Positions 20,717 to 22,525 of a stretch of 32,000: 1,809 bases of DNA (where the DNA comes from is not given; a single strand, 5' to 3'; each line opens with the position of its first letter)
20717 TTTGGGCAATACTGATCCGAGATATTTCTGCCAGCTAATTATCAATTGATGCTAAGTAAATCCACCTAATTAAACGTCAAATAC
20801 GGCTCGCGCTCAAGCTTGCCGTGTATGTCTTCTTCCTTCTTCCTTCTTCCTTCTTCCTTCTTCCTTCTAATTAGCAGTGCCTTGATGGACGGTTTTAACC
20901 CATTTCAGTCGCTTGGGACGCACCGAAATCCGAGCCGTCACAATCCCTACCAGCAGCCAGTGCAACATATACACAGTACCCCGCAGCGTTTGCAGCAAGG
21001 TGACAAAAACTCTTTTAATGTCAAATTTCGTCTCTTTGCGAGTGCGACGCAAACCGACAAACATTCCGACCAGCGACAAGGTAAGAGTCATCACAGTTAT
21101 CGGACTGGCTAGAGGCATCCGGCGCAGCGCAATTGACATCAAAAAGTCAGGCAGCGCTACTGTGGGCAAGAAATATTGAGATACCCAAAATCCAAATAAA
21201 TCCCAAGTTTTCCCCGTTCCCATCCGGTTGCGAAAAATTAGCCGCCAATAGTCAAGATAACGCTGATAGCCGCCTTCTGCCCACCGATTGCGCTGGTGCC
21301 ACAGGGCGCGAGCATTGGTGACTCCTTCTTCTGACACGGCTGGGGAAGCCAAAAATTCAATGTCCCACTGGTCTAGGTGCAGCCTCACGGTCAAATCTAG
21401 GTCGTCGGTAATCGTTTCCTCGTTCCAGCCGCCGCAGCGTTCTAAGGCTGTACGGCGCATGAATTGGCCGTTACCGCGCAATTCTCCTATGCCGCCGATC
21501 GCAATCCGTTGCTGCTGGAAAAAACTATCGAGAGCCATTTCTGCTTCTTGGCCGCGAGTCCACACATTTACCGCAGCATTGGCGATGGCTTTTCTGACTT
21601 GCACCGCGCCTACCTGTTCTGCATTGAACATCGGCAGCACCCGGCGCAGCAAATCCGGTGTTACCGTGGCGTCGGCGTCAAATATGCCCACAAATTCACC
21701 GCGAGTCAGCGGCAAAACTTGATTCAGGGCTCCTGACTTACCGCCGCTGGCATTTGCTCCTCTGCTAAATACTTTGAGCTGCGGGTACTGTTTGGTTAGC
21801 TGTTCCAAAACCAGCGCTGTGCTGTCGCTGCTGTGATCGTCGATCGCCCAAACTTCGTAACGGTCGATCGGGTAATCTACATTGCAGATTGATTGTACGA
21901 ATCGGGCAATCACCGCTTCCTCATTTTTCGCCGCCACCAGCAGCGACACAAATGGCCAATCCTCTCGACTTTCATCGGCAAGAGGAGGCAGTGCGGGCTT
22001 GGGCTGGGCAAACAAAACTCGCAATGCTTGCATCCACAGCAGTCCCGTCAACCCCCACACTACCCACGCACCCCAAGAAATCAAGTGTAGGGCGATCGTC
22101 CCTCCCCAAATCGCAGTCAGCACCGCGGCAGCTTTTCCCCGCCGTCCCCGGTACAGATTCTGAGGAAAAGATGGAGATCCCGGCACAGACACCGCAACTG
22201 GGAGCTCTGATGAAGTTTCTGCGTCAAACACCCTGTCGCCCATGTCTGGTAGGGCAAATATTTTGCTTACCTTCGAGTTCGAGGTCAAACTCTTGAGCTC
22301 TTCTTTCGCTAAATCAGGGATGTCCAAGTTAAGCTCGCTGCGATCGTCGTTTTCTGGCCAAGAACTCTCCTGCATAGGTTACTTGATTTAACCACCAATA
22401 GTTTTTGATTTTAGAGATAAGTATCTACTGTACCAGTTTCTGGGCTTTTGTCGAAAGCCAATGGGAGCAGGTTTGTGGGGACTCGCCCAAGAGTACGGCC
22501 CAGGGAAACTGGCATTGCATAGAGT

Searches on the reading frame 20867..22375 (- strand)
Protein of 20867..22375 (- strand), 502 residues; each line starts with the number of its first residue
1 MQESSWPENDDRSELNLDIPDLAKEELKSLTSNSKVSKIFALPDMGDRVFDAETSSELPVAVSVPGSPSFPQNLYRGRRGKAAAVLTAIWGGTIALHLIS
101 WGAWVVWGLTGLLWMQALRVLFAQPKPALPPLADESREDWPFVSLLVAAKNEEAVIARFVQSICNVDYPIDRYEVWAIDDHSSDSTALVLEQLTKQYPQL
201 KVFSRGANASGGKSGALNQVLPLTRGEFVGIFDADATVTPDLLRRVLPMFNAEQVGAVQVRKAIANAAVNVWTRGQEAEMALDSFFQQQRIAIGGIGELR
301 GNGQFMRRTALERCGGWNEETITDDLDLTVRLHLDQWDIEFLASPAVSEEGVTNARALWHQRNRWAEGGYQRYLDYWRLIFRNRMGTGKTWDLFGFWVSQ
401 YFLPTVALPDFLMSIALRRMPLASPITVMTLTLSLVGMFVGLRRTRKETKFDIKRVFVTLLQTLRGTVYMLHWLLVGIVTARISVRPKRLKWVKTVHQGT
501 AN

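Call 28: search_protein_families(library=pfam, proteins=[window:20867-22375:-], max_evalue=0.001)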
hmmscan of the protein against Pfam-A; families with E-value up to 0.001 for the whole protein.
window:20867-22375:- (502 aa): 4 families
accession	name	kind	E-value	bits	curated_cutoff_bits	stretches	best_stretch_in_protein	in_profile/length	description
PF13641.12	Glyco_tranf_2_3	-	2.2e-32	113.3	27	1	143-368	3-230/230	Glycosyltransferase like family 2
PF00535.33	Glycos_transf_2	-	1.1e-26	94.2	23.3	1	144-313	1-166/168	Glycosyl transferase family 2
PF13632.12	Glyco_trans_2_3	-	4.3e-21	76.1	27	1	231-427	4-182/198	Glycosyl transferase family group 2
PF13506.12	Glyco_transf_21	-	2.2e-12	47.2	21.7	1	205-366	10-173/174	Glycosyl transferase family 21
